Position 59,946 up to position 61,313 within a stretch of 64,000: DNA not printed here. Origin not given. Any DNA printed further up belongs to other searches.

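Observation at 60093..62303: HisD fused to a HAD-superfamily phosphatase domain (candidate histidinol-phosphatase)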

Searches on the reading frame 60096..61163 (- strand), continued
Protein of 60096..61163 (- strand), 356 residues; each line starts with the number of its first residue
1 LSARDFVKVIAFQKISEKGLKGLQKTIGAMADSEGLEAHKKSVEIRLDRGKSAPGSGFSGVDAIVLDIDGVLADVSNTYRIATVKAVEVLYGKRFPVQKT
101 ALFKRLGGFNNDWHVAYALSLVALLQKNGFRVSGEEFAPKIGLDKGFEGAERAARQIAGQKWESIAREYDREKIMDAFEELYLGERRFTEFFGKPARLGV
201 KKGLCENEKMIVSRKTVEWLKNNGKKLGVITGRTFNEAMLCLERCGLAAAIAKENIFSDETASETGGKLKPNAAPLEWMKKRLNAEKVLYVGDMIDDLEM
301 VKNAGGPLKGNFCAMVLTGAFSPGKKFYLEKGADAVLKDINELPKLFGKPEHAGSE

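Call 50: fold_search(model_id=the predicted structure, library=pdb)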
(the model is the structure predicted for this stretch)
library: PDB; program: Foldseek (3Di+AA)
matches with E <= 10: 897; with E <= 0.001: 213
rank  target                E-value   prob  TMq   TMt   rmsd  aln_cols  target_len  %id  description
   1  1qyi                  1.6e-13  1.00  0.70  0.58   5.3       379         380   17  X-RAY STRUCTURE OF Q8NW41 NORTHEAST STRUCTURAL GENOMICS CONSORTIUM TARGET ZR25. (released 2003-12-02)
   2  6iah                  5.9e-12  1.00  0.66  0.82   4.2       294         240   26  Phosphatase Tt82 from Thermococcus thioreducens (released 2019-08-14)
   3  3d6j                  5.8e-09  1.00  0.47  0.66   6.5       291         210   15  Crystal structure of Putative haloacid dehalogenase-like hydrolase from Bacteroides fragilis (released 2008-07-15)
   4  4ex7                  6.4e-09  1.00  0.49  0.68   8.0       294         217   16  Crystal structure of the alnumycin P phosphatase in complex with free phosphate (released 2013-01-16)
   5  8wbk_A                1.2e-08  1.00  0.47  0.58   9.8       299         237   13  Crystal structure of cis-Epoxysuccinate Hydrolases RhCESH[L] (released 2024-01-31)
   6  3kbb                  1.5e-08  1.00  0.53  0.71   5.2       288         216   20  Crystal structure of putative beta-phosphoglucomutase from Thermotoga maritima (released 2009-11-17)
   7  4eek                  2.2e-08  1.00  0.54  0.69   5.0       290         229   16  Crystal structure of HAD FAMILY HYDROLASE DR_1622 from Deinococcus radiodurans R1 (TARGET EFI-501256) With bound phospha (released 2012-04-18)
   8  4ex6                  2.4e-08  1.00  0.49  0.66   8.1       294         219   16  Crystal structure of the alnumycin P phosphatase AlnB (released 2013-01-16)
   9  2hi0_B                2.4e-08  1.00  0.53  0.66   6.9       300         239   18  Crystal structure of putative phosphoglycolate phosphatase (YP_619066.1) from Lactobacillus delbrueckii subsp. bulgari (released 2006-08-15)
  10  2hi0_A                3.6e-08  1.00  0.55  0.67   6.6       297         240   17  Crystal structure of putative phosphoglycolate phosphatase (YP_619066.1) from Lactobacillus delbrueckii subsp. bulgari (released 2006-08-15)
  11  2hsz_A                4.0e-08  1.00  0.57  0.75   4.9       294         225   14  Crystal structure of a predicted phosphoglycolate phosphatase (hs_0176) from haemophilus somnus 129pt at 1.90 A resolu (released 2006-08-15)
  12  1rql_A                4.4e-08  1.00  0.50  0.58   7.4       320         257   12  Crystal Structure of Phosponoacetaldehyde Hydrolase Complexed with Magnesium and the Inhibitor Vinyl Sulfonate (released 2004-04-20)
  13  9fug                  4.4e-08  1.00  0.45  0.58   8.6       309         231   17  Crystal structure of SNAr1.3 (K39A) in complex with 2,4-dinitroiodobenzene (released 2025-01-29)
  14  7arp_A                4.7e-08  1.00  0.47  0.63   8.9       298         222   12  Native L-2-haloacid dehalogenase from Zobellia galactanivorans (released 2021-09-08)
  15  8wbm_A                4.9e-08  1.00  0.45  0.55   9.9       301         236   14  Crystal structure of cis-Epoxysuccinate Hydrolases RhCESH[L] mutant D193A complexed with sulfate ions (released 2024-01-31)
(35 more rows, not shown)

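Call 53: list_cluster_members(proteins=[P0019, P0020, P0056, P0087, P0092, P0110, P0142, P0149, P0158, P0073])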
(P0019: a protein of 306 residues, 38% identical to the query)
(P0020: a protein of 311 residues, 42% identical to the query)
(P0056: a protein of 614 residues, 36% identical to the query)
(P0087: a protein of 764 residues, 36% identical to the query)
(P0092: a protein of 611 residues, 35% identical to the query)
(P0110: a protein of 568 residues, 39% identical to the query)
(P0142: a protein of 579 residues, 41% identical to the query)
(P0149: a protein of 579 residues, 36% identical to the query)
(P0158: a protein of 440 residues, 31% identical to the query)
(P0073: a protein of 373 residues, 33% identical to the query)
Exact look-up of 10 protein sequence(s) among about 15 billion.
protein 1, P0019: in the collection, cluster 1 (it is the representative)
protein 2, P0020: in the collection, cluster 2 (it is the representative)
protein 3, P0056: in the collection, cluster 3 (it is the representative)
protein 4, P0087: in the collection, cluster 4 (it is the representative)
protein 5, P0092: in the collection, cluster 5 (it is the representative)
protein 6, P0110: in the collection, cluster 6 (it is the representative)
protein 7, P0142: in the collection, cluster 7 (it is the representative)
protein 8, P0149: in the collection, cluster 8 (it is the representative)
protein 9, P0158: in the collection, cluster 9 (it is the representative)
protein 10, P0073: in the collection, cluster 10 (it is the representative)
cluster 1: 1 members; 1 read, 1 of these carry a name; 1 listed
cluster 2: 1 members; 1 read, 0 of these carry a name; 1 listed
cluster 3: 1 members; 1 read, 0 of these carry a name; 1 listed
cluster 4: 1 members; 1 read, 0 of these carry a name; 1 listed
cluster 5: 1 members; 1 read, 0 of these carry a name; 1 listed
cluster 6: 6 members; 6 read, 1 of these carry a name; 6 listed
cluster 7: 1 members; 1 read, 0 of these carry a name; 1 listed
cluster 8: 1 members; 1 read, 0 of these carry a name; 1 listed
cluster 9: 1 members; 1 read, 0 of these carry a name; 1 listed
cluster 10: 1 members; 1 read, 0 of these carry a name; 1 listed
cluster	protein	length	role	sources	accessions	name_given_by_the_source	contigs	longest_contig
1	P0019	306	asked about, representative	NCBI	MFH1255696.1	MAG: HAD family hydrolase [Candidatus Diapherotrites archaeon]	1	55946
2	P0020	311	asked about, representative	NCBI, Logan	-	-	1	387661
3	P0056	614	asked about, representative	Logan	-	-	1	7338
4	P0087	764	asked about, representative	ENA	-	-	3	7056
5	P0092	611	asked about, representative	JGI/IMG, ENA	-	-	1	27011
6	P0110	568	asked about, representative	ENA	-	-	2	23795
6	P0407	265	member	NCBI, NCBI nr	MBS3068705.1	aminotransferase class I/II-fold pyridoxal phosphate-dependent enzyme, partial ... | aminotransferase class I/II-fold pyridoxal phosphate-dependent enzyme [Candidatus ...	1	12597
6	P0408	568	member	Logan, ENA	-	-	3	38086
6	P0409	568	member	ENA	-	-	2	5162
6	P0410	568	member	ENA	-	-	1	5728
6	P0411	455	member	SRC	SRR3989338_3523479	-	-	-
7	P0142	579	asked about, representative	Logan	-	-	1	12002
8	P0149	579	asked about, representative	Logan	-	-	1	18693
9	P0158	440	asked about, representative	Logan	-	-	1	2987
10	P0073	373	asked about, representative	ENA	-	-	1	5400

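Call 54: find_encoding_contigs(protein=P0020, flank=8000, max_places=3)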
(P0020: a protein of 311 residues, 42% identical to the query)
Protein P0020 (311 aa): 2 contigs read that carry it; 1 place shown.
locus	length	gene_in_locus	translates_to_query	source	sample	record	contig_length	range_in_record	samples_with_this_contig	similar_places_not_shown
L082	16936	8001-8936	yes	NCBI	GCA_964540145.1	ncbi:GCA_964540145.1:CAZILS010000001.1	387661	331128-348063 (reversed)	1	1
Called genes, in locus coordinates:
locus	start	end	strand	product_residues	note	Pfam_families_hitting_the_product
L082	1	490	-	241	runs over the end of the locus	PF02830:V4R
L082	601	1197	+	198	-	PF01966:HD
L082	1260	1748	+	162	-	PF02887:PK_C (weak)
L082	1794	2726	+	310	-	PF02729:OTCace_N, PF00185:OTCace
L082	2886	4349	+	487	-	PF02386:TrkH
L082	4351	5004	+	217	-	PF02254:TrkA_N, PF03435:Sacchrp_dh_NADP (weak), PF05368:NmrA (faint), PF13478:XdhC_C (faint), PF02080:TrkA_C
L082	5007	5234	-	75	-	-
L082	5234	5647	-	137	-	-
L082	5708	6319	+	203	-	PF00702:Hydrolase, PF12710:HAD (weak), PF13419:HAD_2, PF13242:Hydrolase_like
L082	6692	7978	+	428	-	PF00815:Histidinol_dh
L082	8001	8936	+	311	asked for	PF00702:Hydrolase, PF13419:HAD_2 (weak)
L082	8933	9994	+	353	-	PF00155:Aminotran_1_2, PF00266:Aminotran_5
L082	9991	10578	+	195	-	PF00475:IGPD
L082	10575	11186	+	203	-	PF00117:GATase, PF07685:GATase_3 (weak), PF01174:SNO (weak)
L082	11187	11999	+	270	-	PF00977:His_biosynth, PF03060:NMO (faint)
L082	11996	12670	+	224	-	PF00977:His_biosynth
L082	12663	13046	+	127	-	PF01502:PRA-CH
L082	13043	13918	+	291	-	PF01634:HisG, PF08029:HisG_C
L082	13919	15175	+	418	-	PF13393:tRNA-synt_His, PF00587:tRNA-synt_2b, PF03129:HGTP_anticodon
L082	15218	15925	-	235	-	-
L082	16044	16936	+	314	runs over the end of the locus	PF01544:CorA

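Call 55: find_encoding_contigs(protein=P0019, flank=8000, max_places=3)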
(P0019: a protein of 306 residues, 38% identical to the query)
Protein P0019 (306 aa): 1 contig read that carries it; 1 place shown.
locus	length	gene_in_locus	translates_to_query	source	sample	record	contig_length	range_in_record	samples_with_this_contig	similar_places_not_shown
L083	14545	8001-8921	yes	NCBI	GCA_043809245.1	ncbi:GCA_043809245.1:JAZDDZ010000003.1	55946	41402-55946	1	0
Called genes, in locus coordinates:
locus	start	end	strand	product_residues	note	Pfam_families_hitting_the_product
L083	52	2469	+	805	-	PF03104:DNA_pol_B_exo1, PF10108:DNA_pol_B_exo2 (weak), PF13482:RNase_H_2 (weak), PF00136:DNA_pol_B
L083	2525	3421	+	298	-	PF00557:Peptidase_M24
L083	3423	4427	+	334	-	-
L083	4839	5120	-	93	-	-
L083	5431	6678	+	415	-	PF01409:tRNA-synt_2d, PF13393:tRNA-synt_His, PF00587:tRNA-synt_2b, PF03129:HGTP_anticodon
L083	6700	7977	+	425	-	PF00815:Histidinol_dh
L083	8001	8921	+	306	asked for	PF00702:Hydrolase, PF13419:HAD_2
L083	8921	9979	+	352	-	PF00155:Aminotran_1_2, PF00266:Aminotran_5 (weak)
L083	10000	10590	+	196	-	PF00475:IGPD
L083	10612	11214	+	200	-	PF00117:GATase, PF01174:SNO (weak), PF07685:GATase_3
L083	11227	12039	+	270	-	PF00977:His_biosynth, PF02581:TMP-TENI (faint), PF05690:ThiG (faint), PF03060:NMO (faint), PF01207:Dus (faint)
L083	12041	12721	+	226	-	PF00977:His_biosynth, PF01884:PcrB (faint)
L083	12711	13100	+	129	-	PF01502:PRA-CH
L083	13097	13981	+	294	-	PF01634:HisG, PF08029:HisG_C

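Call 57: find_encoding_contigs(protein=P0092, flank=8000, max_places=2)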
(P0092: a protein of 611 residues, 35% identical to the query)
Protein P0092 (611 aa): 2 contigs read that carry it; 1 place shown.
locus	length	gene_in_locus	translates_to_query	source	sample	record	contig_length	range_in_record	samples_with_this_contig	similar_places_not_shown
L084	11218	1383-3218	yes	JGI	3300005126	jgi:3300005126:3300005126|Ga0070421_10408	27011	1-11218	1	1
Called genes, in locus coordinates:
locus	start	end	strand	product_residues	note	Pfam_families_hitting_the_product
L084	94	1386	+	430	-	PF00815:Histidinol_dh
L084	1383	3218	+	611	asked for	PF00155:Aminotran_1_2, PF04864:Alliinase_C (weak), PF00702:Hydrolase, PF13419:HAD_2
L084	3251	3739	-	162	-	PF02567:PhzC-PhzF (weak)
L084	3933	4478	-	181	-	PF28549:NDPSase_N (weak), PF00293:NUDIX, PF14815:NUDIX_4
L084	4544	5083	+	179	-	PF28549:NDPSase_N, PF00293:NUDIX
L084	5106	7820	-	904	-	PF01835:MG2, PF07703:A2M_BRD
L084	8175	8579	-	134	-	PF00903:Glyoxalase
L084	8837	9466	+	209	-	-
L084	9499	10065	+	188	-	PF04011:LemA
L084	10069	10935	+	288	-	PF04536:TPM_phosphatase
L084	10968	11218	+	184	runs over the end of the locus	-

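Call 58: find_encoding_contigs(protein=P0408, flank=8000, max_places=2)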
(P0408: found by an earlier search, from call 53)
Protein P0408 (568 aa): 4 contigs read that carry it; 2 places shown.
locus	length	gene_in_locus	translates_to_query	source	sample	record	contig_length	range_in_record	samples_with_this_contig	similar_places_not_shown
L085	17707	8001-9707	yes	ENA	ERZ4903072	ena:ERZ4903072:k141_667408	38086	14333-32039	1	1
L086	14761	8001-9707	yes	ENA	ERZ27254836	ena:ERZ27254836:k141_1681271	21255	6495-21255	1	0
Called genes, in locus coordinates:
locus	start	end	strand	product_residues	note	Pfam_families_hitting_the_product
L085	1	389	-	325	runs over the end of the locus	PF01047:MarR (faint), PF12840:HTH_20 (faint), PF13404:HTH_AsnC-type, PF13412:HTH_24, PF13404:HTH_AsnC-type, PF13412:HTH_24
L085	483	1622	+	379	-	-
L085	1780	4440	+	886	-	PF01411:tRNA-synt_2c, PF07973:tRNA_SAD, PF02272:DHHA1 (weak)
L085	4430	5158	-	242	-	PF06560:GPI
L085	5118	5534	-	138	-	-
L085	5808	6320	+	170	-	-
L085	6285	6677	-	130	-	-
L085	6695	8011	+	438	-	PF00815:Histidinol_dh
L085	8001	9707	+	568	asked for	PF00155:Aminotran_1_2, PF04864:Alliinase_C, PF00702:Hydrolase, PF13419:HAD_2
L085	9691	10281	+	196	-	PF00475:IGPD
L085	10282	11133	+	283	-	PF01634:HisG, PF08029:HisG_C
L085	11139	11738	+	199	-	PF00117:GATase, PF07685:GATase_3, PF01174:SNO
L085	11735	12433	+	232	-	PF00977:His_biosynth, PF00218:IGPS (faint), PF01207:Dus (faint)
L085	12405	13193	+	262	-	PF00977:His_biosynth, PF01207:Dus (faint), PF02581:TMP-TENI (faint), PF03060:NMO (faint)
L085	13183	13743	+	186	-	PF01502:PRA-CH, PF01503:PRA-PH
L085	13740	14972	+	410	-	PF13393:tRNA-synt_His, PF00587:tRNA-synt_2b (weak), PF03129:HGTP_anticodon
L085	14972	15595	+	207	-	-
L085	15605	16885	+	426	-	PF00999:Na_H_Exchanger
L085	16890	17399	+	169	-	PF00977:His_biosynth (weak)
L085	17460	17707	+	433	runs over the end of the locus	PF00557:Peptidase_M24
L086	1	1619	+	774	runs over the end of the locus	-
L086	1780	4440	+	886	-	PF01411:tRNA-synt_2c, PF07973:tRNA_SAD, PF02272:DHHA1 (weak)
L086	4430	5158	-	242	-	PF06560:GPI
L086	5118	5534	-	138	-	-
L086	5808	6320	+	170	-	-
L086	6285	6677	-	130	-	-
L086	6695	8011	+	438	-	PF00815:Histidinol_dh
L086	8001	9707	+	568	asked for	PF00155:Aminotran_1_2, PF04864:Alliinase_C, PF00702:Hydrolase, PF13419:HAD_2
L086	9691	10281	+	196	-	PF00475:IGPD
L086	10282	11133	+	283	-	PF01634:HisG, PF08029:HisG_C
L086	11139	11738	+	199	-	PF00117:GATase, PF07685:GATase_3, PF01174:SNO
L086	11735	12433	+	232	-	PF00977:His_biosynth, PF00218:IGPS (faint), PF01207:Dus (faint)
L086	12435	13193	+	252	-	PF00977:His_biosynth, PF01207:Dus (faint), PF02581:TMP-TENI (faint), PF03060:NMO (faint)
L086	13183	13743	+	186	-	PF01502:PRA-CH, PF01503:PRA-PH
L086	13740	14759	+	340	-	?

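Call 61: find_encoding_contigs(protein=P0113, flank=6000, max_places=3)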
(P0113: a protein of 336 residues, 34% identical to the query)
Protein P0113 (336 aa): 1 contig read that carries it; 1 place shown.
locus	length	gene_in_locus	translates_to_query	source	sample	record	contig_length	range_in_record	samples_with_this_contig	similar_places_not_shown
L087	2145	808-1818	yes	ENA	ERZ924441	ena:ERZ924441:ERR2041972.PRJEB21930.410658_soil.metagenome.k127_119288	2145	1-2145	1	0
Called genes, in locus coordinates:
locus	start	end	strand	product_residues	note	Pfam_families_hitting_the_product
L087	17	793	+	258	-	PF00171:Aldedh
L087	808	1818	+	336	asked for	PF00702:Hydrolase (weak)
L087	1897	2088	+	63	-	-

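Call 62: find_encoding_contigs(protein=P0086, flank=6000, max_places=3)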
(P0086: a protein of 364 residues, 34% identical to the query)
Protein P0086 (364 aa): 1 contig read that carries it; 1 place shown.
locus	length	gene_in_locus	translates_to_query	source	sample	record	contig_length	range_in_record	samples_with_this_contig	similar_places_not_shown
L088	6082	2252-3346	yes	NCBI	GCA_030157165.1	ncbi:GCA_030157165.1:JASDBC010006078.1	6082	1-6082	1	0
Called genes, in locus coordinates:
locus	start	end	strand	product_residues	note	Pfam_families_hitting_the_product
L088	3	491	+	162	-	?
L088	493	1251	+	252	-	PF00977:His_biosynth, PF01207:Dus (faint), PF02581:TMP-TENI (faint), PF03060:NMO (faint), PF05690:ThiG (faint)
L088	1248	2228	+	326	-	PF01502:PRA-CH, PF00156:Pribosyltran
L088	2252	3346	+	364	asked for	PF00702:Hydrolase (faint)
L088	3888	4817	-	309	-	PF22082:TtuA_LIM_N (weak), PF01171:ATP_bind_3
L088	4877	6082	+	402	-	?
